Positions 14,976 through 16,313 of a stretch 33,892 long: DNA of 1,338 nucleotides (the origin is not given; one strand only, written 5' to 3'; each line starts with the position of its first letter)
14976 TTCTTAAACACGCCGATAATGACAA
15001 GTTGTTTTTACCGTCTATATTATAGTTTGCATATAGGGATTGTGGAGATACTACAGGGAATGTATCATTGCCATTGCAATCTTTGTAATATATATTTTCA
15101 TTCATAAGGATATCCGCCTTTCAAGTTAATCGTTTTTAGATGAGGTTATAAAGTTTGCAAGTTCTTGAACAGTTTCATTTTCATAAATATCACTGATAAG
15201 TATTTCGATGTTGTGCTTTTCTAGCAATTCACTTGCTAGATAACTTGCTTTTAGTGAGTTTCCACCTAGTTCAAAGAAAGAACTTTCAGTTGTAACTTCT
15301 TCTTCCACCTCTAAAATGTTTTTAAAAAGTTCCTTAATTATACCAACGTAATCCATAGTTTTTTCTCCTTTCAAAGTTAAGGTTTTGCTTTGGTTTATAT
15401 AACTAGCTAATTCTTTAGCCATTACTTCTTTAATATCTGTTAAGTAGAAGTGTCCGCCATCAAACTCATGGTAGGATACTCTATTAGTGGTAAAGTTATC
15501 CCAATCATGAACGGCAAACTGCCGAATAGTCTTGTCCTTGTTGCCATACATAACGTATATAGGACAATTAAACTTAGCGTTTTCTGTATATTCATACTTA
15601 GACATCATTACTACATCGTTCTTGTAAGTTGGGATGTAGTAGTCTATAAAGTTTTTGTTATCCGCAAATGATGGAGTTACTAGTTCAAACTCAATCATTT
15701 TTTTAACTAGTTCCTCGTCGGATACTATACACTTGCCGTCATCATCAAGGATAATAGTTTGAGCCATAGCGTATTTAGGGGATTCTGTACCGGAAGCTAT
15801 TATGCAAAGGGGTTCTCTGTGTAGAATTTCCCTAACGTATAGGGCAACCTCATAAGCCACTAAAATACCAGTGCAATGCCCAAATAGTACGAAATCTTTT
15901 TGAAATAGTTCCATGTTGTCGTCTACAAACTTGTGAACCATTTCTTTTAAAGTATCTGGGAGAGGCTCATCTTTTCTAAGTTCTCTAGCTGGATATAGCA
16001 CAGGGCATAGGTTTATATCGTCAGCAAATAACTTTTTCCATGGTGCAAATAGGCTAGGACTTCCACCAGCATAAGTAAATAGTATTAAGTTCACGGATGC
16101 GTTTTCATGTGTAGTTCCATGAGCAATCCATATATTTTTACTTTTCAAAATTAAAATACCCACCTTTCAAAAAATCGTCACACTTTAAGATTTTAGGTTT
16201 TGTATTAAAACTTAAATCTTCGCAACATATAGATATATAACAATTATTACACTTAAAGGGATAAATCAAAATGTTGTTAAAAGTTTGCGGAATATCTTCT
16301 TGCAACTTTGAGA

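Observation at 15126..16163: Thioesterase with a Cys nucleophile (GHCTG) fused in frame to a carrier protein that keeps its own RBS and ATG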

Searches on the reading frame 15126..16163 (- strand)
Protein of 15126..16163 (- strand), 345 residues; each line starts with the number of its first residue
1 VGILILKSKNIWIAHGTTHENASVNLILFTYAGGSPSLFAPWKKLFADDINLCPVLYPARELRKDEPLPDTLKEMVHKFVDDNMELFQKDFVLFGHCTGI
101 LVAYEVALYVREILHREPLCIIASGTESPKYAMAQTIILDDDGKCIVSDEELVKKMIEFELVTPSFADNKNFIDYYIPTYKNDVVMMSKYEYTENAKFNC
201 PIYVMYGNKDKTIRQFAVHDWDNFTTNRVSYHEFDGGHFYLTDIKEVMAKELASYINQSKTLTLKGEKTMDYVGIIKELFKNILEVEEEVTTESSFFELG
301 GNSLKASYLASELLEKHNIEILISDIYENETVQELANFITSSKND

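Call 5: search_protein_families(library=pfam, proteins=[window:15126-16163:-], max_evalue=0.01)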
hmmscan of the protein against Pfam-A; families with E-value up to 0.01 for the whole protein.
window:15126-16163:- (345 aa): 2 families
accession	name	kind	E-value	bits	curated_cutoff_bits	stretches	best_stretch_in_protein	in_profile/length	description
PF00975.26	Thioesterase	-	2.8e-23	83.8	26.4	1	26-249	3-215/226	Thioesterase domain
PF00550.31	PP-binding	-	2.1e-12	47.5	20.8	1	276-339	3-67/67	Phosphopantetheine attachment site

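Call 7: find_homologous_proteins(query=window:15126-16163:-, max_evalue=0.001)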
Query window:15126-16163:- (345 aa): 87 proteins with E <= 0.001 among 1555 candidates.
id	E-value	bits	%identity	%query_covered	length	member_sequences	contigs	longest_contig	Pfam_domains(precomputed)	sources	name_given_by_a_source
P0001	3.5e-179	613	78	99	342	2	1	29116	PF00550.32,PF00975.27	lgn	-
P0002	5.5e-154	530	99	71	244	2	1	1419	PF00550.32,PF00975.27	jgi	jgi:acyl carrier protein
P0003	4.3e-126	439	74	74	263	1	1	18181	PF00975.27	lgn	-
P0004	1.4e-107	378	64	73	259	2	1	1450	PF00975.27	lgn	-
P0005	1.1e-79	286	49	73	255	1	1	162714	PF00975.27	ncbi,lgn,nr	ncbi:MAG: hypothetical protein K6G01_06820 [Eubacterium sp.]|nr:hypothetical protein [Eubacterium sp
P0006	3.3e-79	285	49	72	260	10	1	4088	PF00975.27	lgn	-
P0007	7.0e-77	277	50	73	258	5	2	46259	PF00975.27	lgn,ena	-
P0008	6.1e-75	271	45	78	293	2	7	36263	PF00975.27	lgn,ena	-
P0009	3.2e-74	268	46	72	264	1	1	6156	PF00975.27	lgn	-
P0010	6.1e-74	267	47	72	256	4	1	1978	PF00975.27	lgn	-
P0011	6.9e-73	264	47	72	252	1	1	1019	PF00975.27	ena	-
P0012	7.7e-57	211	40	72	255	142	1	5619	PF00975.27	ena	-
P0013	1.5e-42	164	36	74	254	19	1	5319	PF12697.14,PF00975.27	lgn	-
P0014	6.4e-42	162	35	72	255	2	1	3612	PF00975.27,PF12146.16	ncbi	-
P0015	2.1e-40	157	37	68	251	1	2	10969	PF00975.27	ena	-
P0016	2.4e-40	157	36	72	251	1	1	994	PF00975.27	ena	-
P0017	3.4e-38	150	34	73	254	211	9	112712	PF12697.14,PF00975.27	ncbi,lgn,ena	-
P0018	5.0e-26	110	31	66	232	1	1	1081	PF12697.14,PF00975.27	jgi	jgi:medium-chain acyl-[acyl-carrier-protein] hydrolase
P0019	3.2e-25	107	27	72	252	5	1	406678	PF12697.14,PF00561.27,PF00975.27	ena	-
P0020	8.5e-23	99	26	74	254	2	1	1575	PF12697.14,PF00975.27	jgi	jgi:medium-chain acyl-[acyl-carrier-protein] hydrolase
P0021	9.4e-23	99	27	72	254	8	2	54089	PF12697.14,PF00975.27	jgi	jgi:medium-chain acyl-[acyl-carrier-protein] hydrolase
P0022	2.0e-22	98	27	70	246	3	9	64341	PF00561.27,PF00975.27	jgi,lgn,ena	jgi:surfactin synthase thioesterase subunit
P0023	3.2e-22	97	26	72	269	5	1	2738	PF12697.14,PF00975.27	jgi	jgi:medium-chain acyl-[acyl-carrier-protein] hydrolase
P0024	4.6e-22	97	28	72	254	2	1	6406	PF12697.14,PF00975.27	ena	-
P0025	7.3e-22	96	32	64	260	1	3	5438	PF12697.14,PF00975.27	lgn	-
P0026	7.8e-22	96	27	71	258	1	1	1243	PF12697.14,PF00561.27,PF00975.27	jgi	-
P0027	8.7e-22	96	26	72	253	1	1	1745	PF12697.14,PF00975.27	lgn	-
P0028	8.7e-22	96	28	66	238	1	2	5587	PF00975.27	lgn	-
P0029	9.4e-22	96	26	72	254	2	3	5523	PF00975.27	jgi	-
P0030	1.0e-21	96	26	68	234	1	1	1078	PF12697.14,PF00561.27,PF00975.27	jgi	jgi:medium-chain acyl-[acyl-carrier-protein] hydrolase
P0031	1.2e-21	95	26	72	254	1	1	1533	PF00975.27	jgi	jgi:medium-chain acyl-[acyl-carrier-protein] hydrolase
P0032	1.5e-21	95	28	68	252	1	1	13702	PF12697.14,PF00561.27,PF00975.27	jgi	jgi:medium-chain acyl-[acyl-carrier-protein] hydrolase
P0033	1.6e-21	95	26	72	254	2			PF12697.14,PF00975.27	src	-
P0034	2.6e-21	94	27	73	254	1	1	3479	PF12697.14,PF00975.27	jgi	-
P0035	7.4e-21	93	26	72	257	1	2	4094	PF12697.14,PF00975.27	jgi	jgi:medium-chain acyl-[acyl-carrier-protein] hydrolase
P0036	1.4e-20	92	26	71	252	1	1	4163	PF12697.14,PF00975.27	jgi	jgi:medium-chain acyl-[acyl-carrier-protein] hydrolase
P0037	4.3e-20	90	74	20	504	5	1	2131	PF00668.26,PF00550.32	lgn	-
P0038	1.2e-19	89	27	70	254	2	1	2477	PF12697.14,PF00975.27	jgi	jgi:medium-chain acyl-[acyl-carrier-protein] hydrolase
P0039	1.9e-19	88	27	69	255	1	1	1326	PF12697.14,PF00975.27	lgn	-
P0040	4.9e-19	87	26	71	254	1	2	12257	PF20408.5,PF12697.14,PF00561.27,PF00975.27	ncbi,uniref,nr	ncbi:alpha/beta fold hydrolase [Streptomyces lacrimifluminis]|uniref:Oleoyl-ACP hydrolase n=1 Tax=St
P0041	5.3e-19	87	25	74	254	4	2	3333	PF12697.14,PF00975.27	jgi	jgi:medium-chain acyl-[acyl-carrier-protein] hydrolase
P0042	6.0e-19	87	28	70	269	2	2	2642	PF12697.14,PF00975.27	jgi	jgi:phthiocerol/phenolphthiocerol synthesis type-I polyketide synthase E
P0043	8.2e-19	86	28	70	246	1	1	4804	PF12697.14,PF00975.27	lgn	-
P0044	8.3e-19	86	25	66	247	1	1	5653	PF12697.14,PF00561.27,PF00975.27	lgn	-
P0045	9.0e-19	86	25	74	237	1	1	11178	PF00975.27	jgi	jgi:medium-chain acyl-[acyl-carrier-protein] hydrolase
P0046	3.0e-18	84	24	74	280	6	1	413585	PF12697.14,PF00975.27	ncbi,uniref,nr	ncbi:thioesterase II family protein [Streptomyces sp. MNP-20]|uniref:thioesterase II family protein 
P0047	8.5e-18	83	26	64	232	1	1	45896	PF12697.14,PF00975.27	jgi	jgi:surfactin synthase thioesterase subunit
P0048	5.2e-17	80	27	63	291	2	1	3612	PF12697.14,PF00975.27,PF12146.16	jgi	jgi:surfactin synthase thioesterase subunit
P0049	7.7e-17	80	27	69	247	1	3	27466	PF12697.14,PF00975.27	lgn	-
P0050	1.1e-16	79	26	69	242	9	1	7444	PF12697.14,PF00975.27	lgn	-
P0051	1.5e-16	79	27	62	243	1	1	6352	PF12697.14,PF00975.27,PF12146.16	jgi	jgi:medium-chain acyl-[acyl-carrier-protein] hydrolase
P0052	2.2e-16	78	24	74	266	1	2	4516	PF12697.14,PF00975.27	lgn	-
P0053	4.3e-16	77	28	63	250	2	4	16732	PF00975.27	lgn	-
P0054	3.0e-15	74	25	71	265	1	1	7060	PF12697.14,PF00975.27,PF12146.16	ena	-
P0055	1.0e-14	73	24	70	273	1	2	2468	PF12697.14,PF00975.27,PF12146.16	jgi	jgi:pyochelin biosynthetic protein PchC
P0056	1.5e-14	72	27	65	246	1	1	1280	PF12697.14,PF00975.27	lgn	-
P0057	1.6e-14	72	28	65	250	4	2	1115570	PF12697.14,PF00975.27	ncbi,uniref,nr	ncbi:alpha/beta fold hydrolase [uncultured Tateyamaria sp.]|uniref:thioesterase II family protein n=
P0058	5.2e-14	70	25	72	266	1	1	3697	PF12697.14,PF00975.27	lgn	-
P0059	6.0e-14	70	25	68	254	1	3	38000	PF12697.14,PF00975.27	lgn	-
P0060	7.3e-14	70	23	70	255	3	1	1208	PF12697.14,PF00975.27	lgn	-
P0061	8.1e-14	70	26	68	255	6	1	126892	PF12697.14,PF00975.27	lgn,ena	-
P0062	1.1e-13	69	28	70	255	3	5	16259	PF12697.14,PF00975.27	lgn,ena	-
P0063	1.2e-13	69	25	72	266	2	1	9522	PF12697.14,PF00975.27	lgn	-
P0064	1.3e-13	69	25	68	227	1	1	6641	PF12697.14,PF00975.27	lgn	-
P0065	2.0e-13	68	26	63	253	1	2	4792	PF12697.14,PF00975.27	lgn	-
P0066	2.7e-13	68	25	72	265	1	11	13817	PF12697.14,PF00975.27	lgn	-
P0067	3.1e-13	68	26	68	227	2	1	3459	PF12697.14,PF00975.27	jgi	jgi:surfactin synthase thioesterase subunit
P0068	3.2e-13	68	25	72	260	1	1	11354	PF12697.14,PF00975.27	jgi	jgi:medium-chain acyl-[acyl-carrier-protein] hydrolase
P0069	3.7e-13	68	25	72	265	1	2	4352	PF12697.14,PF00975.27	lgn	-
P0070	1.6e-12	65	24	73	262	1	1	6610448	PF12697.14,PF00975.27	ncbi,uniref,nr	ncbi:alpha/beta fold hydrolase [Micromonospora sp. WMMA1976]|uniref:thioesterase II family protein n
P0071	2.4e-12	65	20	68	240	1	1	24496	PF00975.27,PF12146.16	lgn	-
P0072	3.8e-12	64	29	67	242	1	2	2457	PF12697.14,PF00975.27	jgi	jgi:surfactin synthase thioesterase subunit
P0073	4.4e-12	64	24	68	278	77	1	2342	PF12697.14,PF00975.27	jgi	jgi:surfactin synthase thioesterase subunit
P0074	4.8e-12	64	27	68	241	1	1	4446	PF12697.14,PF00975.27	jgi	jgi:surfactin synthase thioesterase subunit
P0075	7.1e-12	63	26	69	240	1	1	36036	PF00975.27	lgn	-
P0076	2.3e-11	62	24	75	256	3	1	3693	PF12697.14,PF00975.27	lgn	-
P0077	2.6e-11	61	23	69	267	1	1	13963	PF12697.14,PF00975.27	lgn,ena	-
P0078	3.0e-11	61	26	67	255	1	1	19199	PF12697.14,PF00975.27,PF12146.16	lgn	-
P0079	1.9e-8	52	24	74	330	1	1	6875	PF12697.14,PF00975.27,PF03621.19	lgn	-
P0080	2.4e-8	52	27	62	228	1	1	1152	PF12697.14,PF00561.27,PF00975.27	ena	-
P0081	1.3e-7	49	25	64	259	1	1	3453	PF12697.14,PF00975.27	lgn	-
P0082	2.6e-7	48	24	67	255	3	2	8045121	PF12697.14,PF00975.27,PF12146.16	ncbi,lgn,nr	ncbi:thioesterase II family protein [Amycolatopsis jiangsuensis]|nr:alpha/beta fold hydrolase [Amyco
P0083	2.9e-7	48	22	65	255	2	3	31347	PF12697.14,PF00975.27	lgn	-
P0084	3.7e-7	48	26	63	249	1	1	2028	PF12697.14,PF00975.27,PF12146.16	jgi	jgi:surfactin synthase thioesterase subunit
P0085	2.6e-6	45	23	70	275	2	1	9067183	PF12697.14,PF00561.27,PF00975.27,PF12146.16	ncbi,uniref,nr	ncbi:thioesterase II family protein [Streptomyces sp. GS7]|uniref:thioesterase II family protein n=1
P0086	6.2e-6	44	22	70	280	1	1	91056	PF12697.14,PF00561.27,PF00975.27,PF12146.16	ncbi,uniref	ncbi:thioesterase II family protein [Streptomyces sp. NPDC093589]|uniref:thioesterase II family prot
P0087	9.1e-4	37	25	54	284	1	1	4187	PF12697.14,PF00975.27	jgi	jgi:surfactin synthase thioesterase subunit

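Call 8: search_solved_structures(query=window:15126-16163:-, max_evalue=0.01, show_alignments=3)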
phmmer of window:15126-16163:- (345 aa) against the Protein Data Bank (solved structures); distinct sequences matched with E-value up to 0.01: 34.
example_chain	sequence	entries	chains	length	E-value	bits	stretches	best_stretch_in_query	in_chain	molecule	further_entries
3flb_A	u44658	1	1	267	1.2e-23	87.1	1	12-248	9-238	RifR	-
3fla_A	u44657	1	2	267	1.6e-23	86.7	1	12-248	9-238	RifR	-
9pc6_A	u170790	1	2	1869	9.1e-22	81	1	12-248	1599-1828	6-deoxyerythronolide-B synthase,RifR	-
5ugz_A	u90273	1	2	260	4e-21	78.8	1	22-259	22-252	Putative thioesterase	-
4xjv_A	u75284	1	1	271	2.5e-20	76.2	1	20-245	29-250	S-acyl fatty acid synthase thioesterase, medium chain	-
7e3z_A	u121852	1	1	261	7e-20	74.8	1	24-244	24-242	thioesterase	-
3qmw_A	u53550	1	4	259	1.6e-18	70.3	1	22-242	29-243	Thioesterase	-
3qmv_A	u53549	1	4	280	2.1e-18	69.9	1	22-242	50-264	Thioesterase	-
6vap_A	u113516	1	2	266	2.5e-18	69.6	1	10-256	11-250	Thioesterase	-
6fvj_A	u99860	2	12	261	1.8e-17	66.8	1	21-246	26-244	Thioesterase | Probable thioesterase TesA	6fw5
2k2q_B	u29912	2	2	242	1.2e-16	64.1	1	23-259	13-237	Surfactin synthetase thioesterase subunit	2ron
6ba9_A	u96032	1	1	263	1.2e-09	41.1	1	23-241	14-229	Iron aquisition yersiniabactin synthesis enzyme, YbtT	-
6ba8_A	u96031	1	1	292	2.2e-09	40.2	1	23-241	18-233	Iron aquisition yersiniabactin synthesis enzyme, YbtT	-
4pwv_B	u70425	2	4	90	2e-06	30.5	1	276-339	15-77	Peptide synthetase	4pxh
9lcq_A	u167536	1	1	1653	8.8e-06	28.4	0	278-341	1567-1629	PvdL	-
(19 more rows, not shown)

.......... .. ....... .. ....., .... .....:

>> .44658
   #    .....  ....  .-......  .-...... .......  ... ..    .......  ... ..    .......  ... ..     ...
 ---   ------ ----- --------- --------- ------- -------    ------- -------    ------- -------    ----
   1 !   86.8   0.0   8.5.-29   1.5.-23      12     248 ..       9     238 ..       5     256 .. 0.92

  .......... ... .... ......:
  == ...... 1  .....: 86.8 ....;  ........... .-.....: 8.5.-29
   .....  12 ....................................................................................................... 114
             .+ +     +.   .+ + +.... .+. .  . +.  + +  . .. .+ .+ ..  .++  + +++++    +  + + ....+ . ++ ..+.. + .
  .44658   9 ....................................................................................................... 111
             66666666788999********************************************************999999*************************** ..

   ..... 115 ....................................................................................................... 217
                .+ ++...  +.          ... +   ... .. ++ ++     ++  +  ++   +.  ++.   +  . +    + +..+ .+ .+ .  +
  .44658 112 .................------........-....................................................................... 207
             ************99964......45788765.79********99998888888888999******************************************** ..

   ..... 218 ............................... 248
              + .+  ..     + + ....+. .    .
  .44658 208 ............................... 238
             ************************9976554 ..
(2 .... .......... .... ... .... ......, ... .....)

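Call 11: find_encoding_contigs(protein=window:15126-16163:-, flank=10000, max_places=4)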
Protein window:15126-16163:- (345 aa): no gene with exactly this product is on record in the collection.

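Call 12: find_encoding_contigs(protein=P0001, flank=10000, max_places=4)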
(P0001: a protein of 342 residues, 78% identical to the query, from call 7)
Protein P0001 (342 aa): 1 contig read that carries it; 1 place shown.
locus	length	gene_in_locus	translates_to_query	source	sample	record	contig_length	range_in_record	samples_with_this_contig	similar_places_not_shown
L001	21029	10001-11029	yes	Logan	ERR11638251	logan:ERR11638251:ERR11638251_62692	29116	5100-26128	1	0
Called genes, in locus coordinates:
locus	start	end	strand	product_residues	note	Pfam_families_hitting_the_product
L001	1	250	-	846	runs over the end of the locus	PF05547:Peptidase_M6 (weak), PF00404:Dockerin_1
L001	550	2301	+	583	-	PF00664:ABC_membrane, PF02463:SMC_N (faint), PF00005:ABC_tran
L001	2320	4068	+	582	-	PF00664:ABC_membrane, PF02463:SMC_N, PF00005:ABC_tran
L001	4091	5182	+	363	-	PF03435:Sacchrp_dh_NADP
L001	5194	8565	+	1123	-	PF18563:TubC_N, PF00668:Condensation, PF00501:AMP-binding, PF13193:AMP-binding_C, PF00550:PP-binding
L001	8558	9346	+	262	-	PF00975:Thioesterase, PF12146:Hydrolase_4 (weak)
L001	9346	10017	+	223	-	PF22624:AASDHPPT_N, PF01648:ACPS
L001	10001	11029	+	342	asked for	PF00975:Thioesterase, PF00550:PP-binding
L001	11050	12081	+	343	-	PF00668:Condensation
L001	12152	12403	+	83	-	-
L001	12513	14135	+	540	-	PF00501:AMP-binding, PF13193:AMP-binding_C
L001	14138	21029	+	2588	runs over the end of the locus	PF00668:Condensation, PF00501:AMP-binding, PF13193:AMP-binding_C, PF00550:PP-binding, PF00668:Condensation, PF00501:AMP-binding, PF08242:Methyltransf_12, PF00550:PP-binding, +2 more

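Call 15: find_encoding_contigs(protein=P0003, flank=10000, max_places=3)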
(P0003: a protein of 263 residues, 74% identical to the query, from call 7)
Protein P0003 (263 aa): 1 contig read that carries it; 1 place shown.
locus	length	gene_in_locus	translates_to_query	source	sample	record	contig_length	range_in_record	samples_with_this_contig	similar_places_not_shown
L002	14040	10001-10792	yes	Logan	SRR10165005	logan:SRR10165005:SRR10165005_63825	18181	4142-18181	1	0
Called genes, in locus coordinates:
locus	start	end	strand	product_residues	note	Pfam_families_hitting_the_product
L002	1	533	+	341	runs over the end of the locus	PF01408:GFO_IDH_MocA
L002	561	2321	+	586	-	PF00664:ABC_membrane, PF02463:SMC_N (weak), PF00005:ABC_tran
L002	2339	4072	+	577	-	PF00664:ABC_membrane, PF02463:SMC_N, PF00005:ABC_tran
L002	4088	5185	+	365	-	PF03435:Sacchrp_dh_NADP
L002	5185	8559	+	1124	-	PF18563:TubC_N, PF00668:Condensation, PF00501:AMP-binding, PF13193:AMP-binding_C, PF00550:PP-binding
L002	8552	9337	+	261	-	PF00975:Thioesterase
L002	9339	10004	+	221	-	PF22624:AASDHPPT_N (weak), PF01648:ACPS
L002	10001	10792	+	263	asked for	PF00975:Thioesterase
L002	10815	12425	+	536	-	PF00501:AMP-binding, PF13193:AMP-binding_C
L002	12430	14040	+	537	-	?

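Call 16: find_encoding_contigs(protein=P0005, flank=10000, max_places=3)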
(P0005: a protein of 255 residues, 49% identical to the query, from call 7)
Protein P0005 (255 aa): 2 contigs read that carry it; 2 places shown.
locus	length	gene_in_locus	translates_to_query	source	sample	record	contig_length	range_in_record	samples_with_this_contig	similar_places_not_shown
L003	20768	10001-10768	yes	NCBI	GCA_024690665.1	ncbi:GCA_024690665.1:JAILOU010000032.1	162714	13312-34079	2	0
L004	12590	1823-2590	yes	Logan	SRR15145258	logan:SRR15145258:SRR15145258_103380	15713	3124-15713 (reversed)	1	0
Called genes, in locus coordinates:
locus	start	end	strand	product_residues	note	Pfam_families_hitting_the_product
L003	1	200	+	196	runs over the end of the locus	PF00293:NUDIX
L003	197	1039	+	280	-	PF01183:Glyco_hydro_25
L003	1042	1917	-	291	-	PF00126:HTH_1, PF03466:LysR_substrate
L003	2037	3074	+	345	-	PF03601:Cons_hypoth698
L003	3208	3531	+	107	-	PF00581:Rhodanese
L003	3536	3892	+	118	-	PF05899:Cupin_3 (weak), PF07883:Cupin_2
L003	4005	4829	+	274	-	PF23023:Anti-Pycsar_Apyc1 (weak), PF00753:Lactamase_B, PF12706:Lactamase_B_2 (weak)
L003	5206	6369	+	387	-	PF00756:Esterase (weak), PF00326:Peptidase_S9 (faint)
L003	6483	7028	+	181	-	PF04073:tRNA_edit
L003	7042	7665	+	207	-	PF04237:YjbR, PF01035:DNA_binding_1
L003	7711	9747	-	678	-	PF00015:MCPsignal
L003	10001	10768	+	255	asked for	PF00975:Thioesterase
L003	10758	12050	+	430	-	PF00668:Condensation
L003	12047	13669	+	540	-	PF00501:AMP-binding, PF13193:AMP-binding_C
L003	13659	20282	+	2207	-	PF00668:Condensation, PF00501:AMP-binding, PF13193:AMP-binding_C (weak), PF00550:PP-binding, PF00668:Condensation, PF00501:AMP-binding, PF13193:AMP-binding_C (weak)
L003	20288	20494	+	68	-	PF00550:PP-binding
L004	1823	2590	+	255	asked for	PF00975:Thioesterase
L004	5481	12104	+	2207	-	PF00668:Condensation, PF00501:AMP-binding, PF13193:AMP-binding_C (weak), PF00550:PP-binding, PF00668:Condensation, PF00501:AMP-binding, PF13193:AMP-binding_C (weak)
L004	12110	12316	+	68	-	PF00550:PP-binding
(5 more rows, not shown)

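Call 17: find_encoding_contigs(protein=P0007, flank=10000, max_places=3)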
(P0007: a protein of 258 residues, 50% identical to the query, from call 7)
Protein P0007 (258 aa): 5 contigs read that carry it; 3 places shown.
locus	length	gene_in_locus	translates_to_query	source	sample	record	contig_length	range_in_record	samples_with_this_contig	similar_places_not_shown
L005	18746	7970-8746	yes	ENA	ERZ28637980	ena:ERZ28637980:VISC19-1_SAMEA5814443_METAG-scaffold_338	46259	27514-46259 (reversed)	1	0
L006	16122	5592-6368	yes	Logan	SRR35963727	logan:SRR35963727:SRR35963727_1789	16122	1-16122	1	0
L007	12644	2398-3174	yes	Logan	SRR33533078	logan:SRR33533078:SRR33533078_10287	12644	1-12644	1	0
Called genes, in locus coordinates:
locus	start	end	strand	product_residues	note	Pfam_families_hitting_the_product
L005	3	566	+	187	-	?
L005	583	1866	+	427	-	PF00350:Dynamin_N (faint), PF01926:MMR_HSR1, PF02421:FeoB_N (faint), PF18128:HydF_dimer, PF18133:HydF_tetramer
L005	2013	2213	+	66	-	PF01197:Ribosomal_L31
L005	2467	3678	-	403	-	PF03594:BenE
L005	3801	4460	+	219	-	PF01648:ACPS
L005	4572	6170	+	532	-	PF00501:AMP-binding, PF13193:AMP-binding_C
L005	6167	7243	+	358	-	PF08100:Dimerisation, PF00891:Methyltransf_2, PF13847:Methyltransf_31 (weak), PF08242:Methyltransf_12 (weak)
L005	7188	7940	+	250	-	PF00975:Thioesterase, PF12697:Abhydrolase_6 (weak)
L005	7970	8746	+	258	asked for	PF00975:Thioesterase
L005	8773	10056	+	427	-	PF00668:Condensation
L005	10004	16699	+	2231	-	PF00668:Condensation, PF00501:AMP-binding, PF13193:AMP-binding_C (weak), PF00550:PP-binding, PF00668:Condensation, PF00501:AMP-binding, PF00550:PP-binding (weak)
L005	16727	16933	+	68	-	PF00550:PP-binding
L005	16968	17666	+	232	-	PF03193:RsgA_GTPase (faint), PF00005:ABC_tran, PF09818:ABC_ATPase (faint), PF13304:AAA_21 (faint), PF02463:SMC_N (weak)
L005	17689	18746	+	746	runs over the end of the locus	PF02687:FtsX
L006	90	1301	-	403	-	PF03594:BenE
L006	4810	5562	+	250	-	PF00975:Thioesterase, PF12146:Hydrolase_4 (weak), PF12697:Abhydrolase_6 (weak)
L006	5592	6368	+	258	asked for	PF00975:Thioesterase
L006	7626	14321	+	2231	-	PF00668:Condensation, PF00501:AMP-binding, PF13193:AMP-binding_C (weak), PF00550:PP-binding, PF00668:Condensation, PF00501:AMP-binding, PF00550:PP-binding (weak)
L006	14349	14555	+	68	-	PF00550:PP-binding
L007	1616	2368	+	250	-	PF00975:Thioesterase, PF12146:Hydrolase_4 (weak), PF12697:Abhydrolase_6 (weak)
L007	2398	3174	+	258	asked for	PF00975:Thioesterase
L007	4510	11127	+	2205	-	PF00668:Condensation, PF00501:AMP-binding, PF13193:AMP-binding_C (weak), PF00550:PP-binding, PF00668:Condensation, PF00501:AMP-binding, PF00550:PP-binding (weak)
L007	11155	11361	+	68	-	PF00550:PP-binding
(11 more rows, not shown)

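Call 18: search_protein_families(library=ncbifam, proteins=[window:15126-16163:-], max_evalue=0.001)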
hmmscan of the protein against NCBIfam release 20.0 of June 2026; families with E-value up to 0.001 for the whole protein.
window:15126-16163:- (345 aa): 5 families
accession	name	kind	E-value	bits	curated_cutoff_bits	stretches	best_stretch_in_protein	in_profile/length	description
NF047350.1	aureusi_NRPS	equivalog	1e-08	32.5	2500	1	274-344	911-980/2373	aureusimine non-ribosomal peptide synthetase AusA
TIGR03443.1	alpha_am_amid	equivalog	1.7e-06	25.7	1030.1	1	268-342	845-920/1390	L-aminoadipate-semialdehyde dehydrogenase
NF004282.0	PRK05691.1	subfamily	9.7e-06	21.8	4090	1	277-341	4247-4310/4334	non-ribosomal peptide synthase/polyketide synthase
NF041803.1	NRPS_SolG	exception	0.0002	19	2200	1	275-337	1093-1153/1163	solanimycin non-ribosomal peptide synthetase SolG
NF002148.0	PRK00982.1-2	subfamily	0.00025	20.8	71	1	275-343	8-78/79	acyl carrier protein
